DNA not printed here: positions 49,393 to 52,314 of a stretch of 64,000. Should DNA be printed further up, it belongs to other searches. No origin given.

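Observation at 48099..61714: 12-gene respiratory island: soluble cytochrome c/FeS/Mo-bisPGD enzyme physically uncoupled from its own cytochrome c/FeS/NrfD quinol module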

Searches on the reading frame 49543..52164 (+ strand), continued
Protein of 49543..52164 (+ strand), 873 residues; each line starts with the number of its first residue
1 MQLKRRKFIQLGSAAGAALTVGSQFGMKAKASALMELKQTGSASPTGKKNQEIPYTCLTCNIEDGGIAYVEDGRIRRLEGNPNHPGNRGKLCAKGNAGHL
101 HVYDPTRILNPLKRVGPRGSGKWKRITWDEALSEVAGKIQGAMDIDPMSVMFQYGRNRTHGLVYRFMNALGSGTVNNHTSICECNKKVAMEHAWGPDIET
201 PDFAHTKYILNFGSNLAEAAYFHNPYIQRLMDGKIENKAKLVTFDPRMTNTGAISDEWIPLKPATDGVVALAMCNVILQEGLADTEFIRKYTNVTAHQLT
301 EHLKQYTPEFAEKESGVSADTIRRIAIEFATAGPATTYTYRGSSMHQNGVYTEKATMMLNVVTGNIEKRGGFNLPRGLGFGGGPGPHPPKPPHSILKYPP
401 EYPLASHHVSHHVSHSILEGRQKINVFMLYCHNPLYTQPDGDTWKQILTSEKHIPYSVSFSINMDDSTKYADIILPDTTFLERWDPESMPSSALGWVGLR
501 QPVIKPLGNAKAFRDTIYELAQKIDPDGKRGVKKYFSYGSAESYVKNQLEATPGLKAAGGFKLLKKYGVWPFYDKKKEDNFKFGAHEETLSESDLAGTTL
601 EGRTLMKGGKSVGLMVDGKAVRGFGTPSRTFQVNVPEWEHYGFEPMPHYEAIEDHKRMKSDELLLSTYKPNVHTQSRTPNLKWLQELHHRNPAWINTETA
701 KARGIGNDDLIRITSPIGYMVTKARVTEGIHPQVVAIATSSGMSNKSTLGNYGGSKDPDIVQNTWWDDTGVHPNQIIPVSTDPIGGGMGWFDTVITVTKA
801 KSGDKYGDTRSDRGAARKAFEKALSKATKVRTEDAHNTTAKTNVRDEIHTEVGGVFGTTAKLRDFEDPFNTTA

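Call 8: find_related_loci(query=window:49543-52164:+, collection=genome_contigs, flank=10000)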
Query window:49543-52164:+ (873 aa) in genome_contigs; peptide patterns used: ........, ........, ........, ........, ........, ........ (x = any residue, [..] = any of these).
303 stretches matched a pattern; 296 encode a relative of the query (tblastn E <= 1e-3); the best 80 are kept; 80 distinct loci.
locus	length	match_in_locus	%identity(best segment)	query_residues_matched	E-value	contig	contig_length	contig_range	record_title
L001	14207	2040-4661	96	1-873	0e+0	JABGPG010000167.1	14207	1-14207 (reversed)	MAG: Deltaproteobacteria bacterium isolate co234_bin26 NODE_7451_length_14207_cov_69.090305, whole genome shotgun sequen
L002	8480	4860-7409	52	1-829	0e+0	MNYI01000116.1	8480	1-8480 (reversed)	MAG: Candidatus Desantisbacteria bacterium CG2_30_40_21 cg2_3.0_scaffold_12767_c, whole genome shotgun sequence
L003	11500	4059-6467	55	46-827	0e+0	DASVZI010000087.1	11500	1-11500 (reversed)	MAG TPA_asm: Rhodocyclaceae bacterium isolate SMAG_U2624 k141_569616, whole genome shotgun sequence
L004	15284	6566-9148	89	1-873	0e+0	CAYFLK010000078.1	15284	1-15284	MAG TPA_asm: uncultured Pseudomonadota bacterium isolate ERP019367_co1_136 genome assembly, contig: NODE_2980_length_152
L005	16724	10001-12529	52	1-824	0e+0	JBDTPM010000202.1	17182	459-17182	MAG: Gallionella sp. isolate cluster3_bin.199 NODE_12440_length_17182_cov_5.869096, whole genome shotgun sequence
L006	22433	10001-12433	53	46-836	0e+0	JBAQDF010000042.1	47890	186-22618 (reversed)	MAG: Sideroxyarcus sp. isolate MFD03280_ilm_asm_bin37 k127_93070, whole genome shotgun sequence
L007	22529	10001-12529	51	2-827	0e+0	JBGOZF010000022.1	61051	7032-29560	MAG: Rhodocyclaceae bacterium isolate OBJ_0618_130150_23 k141_4926460_length_61051_cov_13.2952, whole genome shotgun seq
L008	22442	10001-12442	53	46-838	0e+0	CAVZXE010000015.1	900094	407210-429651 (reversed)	MAG: uncultured bacterium isolate MFD04716.bin.1.136 genome assembly, contig: contig_13651, whole genome shotgun sequenc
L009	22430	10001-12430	53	49-838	0e+0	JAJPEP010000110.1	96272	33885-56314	MAG: Thiobacillus sp. isolate Sulfur_bin.2 S42_k141_82386, whole genome shotgun sequence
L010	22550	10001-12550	51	1-836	0e+0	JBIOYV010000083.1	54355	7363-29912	MAG: Burkholderiales bacterium isolate MAG021 k127_3543989, whole genome shotgun sequence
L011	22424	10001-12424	53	44-827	0e+0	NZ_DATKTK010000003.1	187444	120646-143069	MAG: Sulfuricella sp. isolate SMAG_U14079 k141_10615, whole genome shotgun sequence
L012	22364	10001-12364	54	46-812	0e+0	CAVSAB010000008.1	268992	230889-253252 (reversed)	MAG: uncultured beta proteobacterium isolate MFD05942.bin.3.333 genome assembly, contig: contig_37086, whole genome shot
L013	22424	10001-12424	53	44-827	0e+0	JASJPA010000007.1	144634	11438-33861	MAG: Sulfuricella sp. isolate MAG_156 NODE_72_length_144634_cov_773.658484, whole genome shotgun sequence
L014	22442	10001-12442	53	46-838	0e+0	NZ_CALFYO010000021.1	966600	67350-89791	MAG: uncultured Piscinibacter sp. isolate SRR6227243_bin.58_CONCOCT_v1.1_MAG ERZ795105.3, whole genome shotgun sequence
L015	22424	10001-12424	53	44-827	0e+0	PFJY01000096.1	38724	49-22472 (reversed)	MAG: Hydrogenophilales bacterium CG_4_10_14_3_um_filter_58_23 CG_4_10_14_3_um_filter_scaffold_558_c, whole genome shotgu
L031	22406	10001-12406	51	1-824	0e+0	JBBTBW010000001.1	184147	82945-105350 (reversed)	MAG: Deltaproteobacteria bacterium isolate H41-bin279_1 H41_bin279_1_000000000001, whole genome shotgun sequence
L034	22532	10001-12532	52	3-827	0e+0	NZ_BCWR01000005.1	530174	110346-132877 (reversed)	Hydrogenophaga taeniospiralis CCUG 15921 strain NBRC 102512, whole genome shotgun sequence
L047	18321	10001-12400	52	49-827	0e+0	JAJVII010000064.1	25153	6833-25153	MAG: Phycisphaerae bacterium isolate Bin_76R c_000000004595, whole genome shotgun sequence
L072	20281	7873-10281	52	46-827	0e+0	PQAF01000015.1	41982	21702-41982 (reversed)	MAG: Rhodocyclales bacterium isolate FeB_8 contig_2821, whole genome shotgun sequence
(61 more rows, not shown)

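Call 11: list_cluster_members(proteins=[P0110, P0090, P0058, P0024, P0004, P0002])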
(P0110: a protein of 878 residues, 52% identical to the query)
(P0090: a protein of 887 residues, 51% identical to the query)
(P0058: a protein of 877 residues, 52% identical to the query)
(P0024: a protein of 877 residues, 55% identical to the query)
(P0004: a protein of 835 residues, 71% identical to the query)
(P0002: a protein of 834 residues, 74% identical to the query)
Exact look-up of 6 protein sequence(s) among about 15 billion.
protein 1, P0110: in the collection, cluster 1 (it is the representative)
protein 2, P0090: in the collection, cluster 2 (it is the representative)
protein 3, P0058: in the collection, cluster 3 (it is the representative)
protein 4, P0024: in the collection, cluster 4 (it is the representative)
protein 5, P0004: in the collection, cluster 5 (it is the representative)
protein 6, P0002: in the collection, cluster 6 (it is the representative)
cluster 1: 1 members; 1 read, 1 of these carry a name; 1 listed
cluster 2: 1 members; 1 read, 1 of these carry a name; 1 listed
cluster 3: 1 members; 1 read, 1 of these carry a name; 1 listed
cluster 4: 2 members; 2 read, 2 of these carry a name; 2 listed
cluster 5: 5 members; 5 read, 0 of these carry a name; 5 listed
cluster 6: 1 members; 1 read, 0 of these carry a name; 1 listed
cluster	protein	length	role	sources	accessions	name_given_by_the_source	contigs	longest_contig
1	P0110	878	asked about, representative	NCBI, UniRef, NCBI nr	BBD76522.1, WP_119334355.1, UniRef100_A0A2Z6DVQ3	molybdopterin-dependent oxidoreductase [Hydrogenophilus thermoluteolus] | Molybdenum enzyme related to thiosulfate reductase and polysulfide reductase, large ...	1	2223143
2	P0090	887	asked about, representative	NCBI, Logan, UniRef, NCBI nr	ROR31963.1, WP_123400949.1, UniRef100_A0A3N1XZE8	molybdopterin-dependent oxidoreductase [Inmirania thermothiophila] | Anaerobic selenocysteine-containing dehydrogenase n=1 Tax=Inmirania thermothiophila ...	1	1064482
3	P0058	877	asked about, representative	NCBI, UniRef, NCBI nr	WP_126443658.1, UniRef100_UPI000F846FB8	molybdopterin-dependent oxidoreductase [Sulfuricystis multivorans] | molybdopterin-dependent oxidoreductase n=1 Tax=Sulfuricystis multivorans TaxID=2211108 ...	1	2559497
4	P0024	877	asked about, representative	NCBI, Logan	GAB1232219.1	molybdopterin-dependent oxidoreductase [Ferrigenium sp. UT4]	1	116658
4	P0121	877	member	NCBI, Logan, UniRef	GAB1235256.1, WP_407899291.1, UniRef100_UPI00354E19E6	molybdopterin-dependent oxidoreductase [Ferrigenium sp. UT5] | molybdopterin-dependent oxidoreductase n=1 Tax=Ferrigenium sp. UT5 TaxID=3242105 ...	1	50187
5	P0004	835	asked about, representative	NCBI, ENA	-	-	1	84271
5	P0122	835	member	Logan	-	-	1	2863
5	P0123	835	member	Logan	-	-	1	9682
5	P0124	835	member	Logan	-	-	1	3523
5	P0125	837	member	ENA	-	-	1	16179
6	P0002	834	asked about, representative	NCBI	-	-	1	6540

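Call 18: find_encoding_contigs(protein=P0004, flank=10000, max_places=3)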
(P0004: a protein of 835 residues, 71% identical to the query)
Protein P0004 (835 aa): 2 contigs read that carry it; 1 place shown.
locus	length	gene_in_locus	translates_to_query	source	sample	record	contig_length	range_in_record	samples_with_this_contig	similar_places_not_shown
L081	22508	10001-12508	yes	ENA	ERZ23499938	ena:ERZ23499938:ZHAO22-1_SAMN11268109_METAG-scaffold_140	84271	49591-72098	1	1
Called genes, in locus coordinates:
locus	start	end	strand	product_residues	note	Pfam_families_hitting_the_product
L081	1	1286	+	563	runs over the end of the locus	PF00015:MCPsignal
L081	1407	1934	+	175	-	PF01584:CheW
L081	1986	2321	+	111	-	-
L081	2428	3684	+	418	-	PF00226:DnaJ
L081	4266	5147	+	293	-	PF12974:Phosphonate-bd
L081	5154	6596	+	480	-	PF00512:HisKA, PF02518:HATPase_c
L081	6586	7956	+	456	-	PF00072:Response_reg, PF00158:Sigma54_activat, PF14532:Sigma54_activ_2, PF25601:AAA_lid_14, PF02954:HTH_8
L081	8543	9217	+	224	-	PF14522:Cytochrome_C7 (faint), PF22113:Mtrc-MtrF_II-IV_dom (faint), PF14537:Cytochrom_c3_2 (faint), PF13435:Cytochrome_C554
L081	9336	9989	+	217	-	PF12837:Fer4_6 (faint), PF13237:Fer4_10 (faint), PF13247:Fer4_11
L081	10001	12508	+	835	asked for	PF04879:Molybdop_Fe4S4, PF00384:Molybdopterin, PF01568:Molydop_binding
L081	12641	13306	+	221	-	PF02613:Nitrate_red_del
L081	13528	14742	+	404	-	PF12797:Fer4_2 (faint), PF12837:Fer4_6 (faint), PF12838:Fer4_7 (weak), PF13484:Fer4_16 (faint), PF00037:Fer4, PF13187:Fer4_9 (weak)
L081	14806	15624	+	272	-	PF14522:Cytochrome_C7 (faint)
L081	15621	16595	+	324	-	PF13183:Fer4_8 (faint), PF12837:Fer4_6 (faint), PF13247:Fer4_11, PF12797:Fer4_2 (weak), PF12838:Fer4_7 (weak), PF13187:Fer4_9 (weak), PF13237:Fer4_10 (weak), PF13247:Fer4_11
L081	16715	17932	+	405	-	PF03916:NrfD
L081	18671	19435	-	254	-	-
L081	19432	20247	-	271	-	-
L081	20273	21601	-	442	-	-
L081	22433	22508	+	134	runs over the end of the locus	-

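Call 19: find_encoding_contigs(protein=P0003, flank=10000, max_places=3)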
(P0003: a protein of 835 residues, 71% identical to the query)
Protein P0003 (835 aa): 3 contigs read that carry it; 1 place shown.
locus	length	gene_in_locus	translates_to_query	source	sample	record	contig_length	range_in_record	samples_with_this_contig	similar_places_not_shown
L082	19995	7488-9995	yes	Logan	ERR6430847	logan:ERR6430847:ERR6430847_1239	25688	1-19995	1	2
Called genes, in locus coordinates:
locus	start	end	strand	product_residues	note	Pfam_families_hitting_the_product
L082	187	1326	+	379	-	PF13433:Peripla_BP_5, PF13458:Peripla_BP_6, PF01094:ANF_receptor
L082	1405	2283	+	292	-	PF02653:BPD_transp_2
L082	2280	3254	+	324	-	PF02653:BPD_transp_2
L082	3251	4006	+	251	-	PF00005:ABC_tran, PF13304:AAA_21 (faint), PF12399:BCA_ABC_TP_C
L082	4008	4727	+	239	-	PF02463:SMC_N (faint), PF00005:ABC_tran, PF13304:AAA_21 (weak)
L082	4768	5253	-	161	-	-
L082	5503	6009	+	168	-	-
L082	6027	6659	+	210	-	PF09699:Paired_CXXCH_1 (faint), PF14522:Cytochrome_C7 (faint), PF14537:Cytochrom_c3_2 (faint), PF13435:Cytochrome_C554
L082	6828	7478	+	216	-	PF12797:Fer4_2 (weak), PF12838:Fer4_7 (faint), PF12837:Fer4_6 (faint), PF13237:Fer4_10 (faint), PF13247:Fer4_11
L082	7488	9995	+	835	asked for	PF04879:Molybdop_Fe4S4, PF00384:Molybdopterin, PF01568:Molydop_binding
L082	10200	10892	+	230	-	PF02613:Nitrate_red_del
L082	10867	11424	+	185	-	PF00581:Rhodanese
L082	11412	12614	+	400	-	PF14697:Fer4_21 (faint), PF00037:Fer4 (faint), PF12838:Fer4_7 (weak), PF13484:Fer4_16 (faint), PF13237:Fer4_10 (weak), PF12838:Fer4_7, PF13187:Fer4_9 (weak)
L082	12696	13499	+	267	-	PF14537:Cytochrom_c3_2 (faint), PF14522:Cytochrome_C7 (faint)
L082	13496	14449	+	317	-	PF13247:Fer4_11, PF13237:Fer4_10 (weak), PF12838:Fer4_7 (weak), PF13187:Fer4_9 (weak), PF13247:Fer4_11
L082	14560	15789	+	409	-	PF03916:NrfD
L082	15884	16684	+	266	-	PF22113:Mtrc-MtrF_II-IV_dom (faint), PF14537:Cytochrom_c3_2 (faint), PF02335:Cytochrom_C552 (weak), PF14522:Cytochrome_C7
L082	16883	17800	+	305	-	PF12974:Phosphonate-bd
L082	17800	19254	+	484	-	PF00672:HAMP, PF00512:HisKA, PF02518:HATPase_c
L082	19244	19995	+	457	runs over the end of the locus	PF00072:Response_reg, PF00158:Sigma54_activat, PF14532:Sigma54_activ_2, PF07728:AAA_5 (faint), PF25601:AAA_lid_14, PF02954:HTH_8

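Call 20: search_dna_similar(query=window:49543-52164:+, collection=plasmids, mode=protein, max_rows=40, max_evalue=1e-20)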
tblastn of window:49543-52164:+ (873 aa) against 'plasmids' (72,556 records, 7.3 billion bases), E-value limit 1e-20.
Records with a match: 363; places in all: 397; records where one place covers at least 80% of the query: 3.
Best place of each record, by identity: <60% 363.
By first word of the organism name: Escherichia 101; Pseudosulfitobacter 47; Azospirillum 23; Sulfitobacter 14; Agrobacterium 10; Deinococcus 10; Sinorhizobium 10; Salmonella 9; Paracoccus 7; Rahnella 6; and 66 more.
By predicted mobility (MOB-suite, as given by PLSDB): non-mobilizable 243; mobilizable 86; conjugative 34.
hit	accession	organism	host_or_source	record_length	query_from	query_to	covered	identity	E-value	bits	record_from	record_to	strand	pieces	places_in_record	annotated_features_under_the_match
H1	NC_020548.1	Azoarcus sp. KH32C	-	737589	49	827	89%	52.6%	0e+0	787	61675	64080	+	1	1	molybdopterin-dependent oxidoreductase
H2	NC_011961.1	Thermomicrobium roseum DSM 5159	-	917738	53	825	89%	32.1%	4e-112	385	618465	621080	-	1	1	molybdopterin-dependent oxidoreductase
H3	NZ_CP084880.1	Natrinema halophilum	pure culture,salt mine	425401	53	822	88%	30.5%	5e-101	353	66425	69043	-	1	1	molybdopterin-dependent oxidoreductase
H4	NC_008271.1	Rhodococcus jostii RHA1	-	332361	53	706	75%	30.6%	1e-87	313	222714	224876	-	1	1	molybdopterin-dependent oxidoreductase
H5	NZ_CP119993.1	Halomarina sp. PSR21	cell culture,saline soil from Tarim ...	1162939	53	536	55%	34.0%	7e-79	287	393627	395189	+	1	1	record has no annotation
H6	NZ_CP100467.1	Halomicrococcus gelatinilyticus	cell culture,sediment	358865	53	543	56%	32.3%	7e-77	281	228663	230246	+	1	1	molybdopterin-dependent oxidoreductase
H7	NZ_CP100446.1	Natrinema caseinilyticum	marine sediment,sediment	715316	53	536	55%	32.4%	9e-72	266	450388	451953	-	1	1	molybdopterin-dependent oxidoreductase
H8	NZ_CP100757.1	Natrinema gelatinilyticum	marine sediment,sediment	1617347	53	536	55%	32.3%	8e-72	266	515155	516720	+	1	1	record has no annotation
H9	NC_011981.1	Allorhizobium ampelinum S4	Vitis vinifera cv. 'Izsaki Sarfeher'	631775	20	553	61%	29.1%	9e-48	192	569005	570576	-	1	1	molybdopterin-dependent oxidoreductase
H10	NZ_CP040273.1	Nostoc sp. C052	Blasia pusilla,pure culture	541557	5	536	61%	29.1%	3e-37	159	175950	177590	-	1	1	molybdopterin-dependent oxidoreductase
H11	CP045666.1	Enterobacteriaceae bacterium Kacie_13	Bacteria culture,Stream water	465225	2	542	62%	28.6%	2e-41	173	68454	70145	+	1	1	molybdopterin-dependent oxidoreductase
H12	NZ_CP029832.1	Azospirillum ramasamyi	single cell,Cow dung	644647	1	542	62%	28.5%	9e-38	161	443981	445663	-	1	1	DMSO/selenate family reductase complex A subunit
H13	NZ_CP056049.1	Agrobacterium vitis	Vitis vinifera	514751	20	553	61%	28.8%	2e-48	195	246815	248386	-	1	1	molybdopterin-dependent oxidoreductase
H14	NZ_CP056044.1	Agrobacterium vitis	Vitis vinifera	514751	20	553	61%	28.8%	2e-48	195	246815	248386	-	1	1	molybdopterin-dependent oxidoreductase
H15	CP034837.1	Rahnella aquatilis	Food spoilage microflora,food/cold ...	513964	3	542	62%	28.4%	7e-40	167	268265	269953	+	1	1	molybdopterin-dependent oxidoreductase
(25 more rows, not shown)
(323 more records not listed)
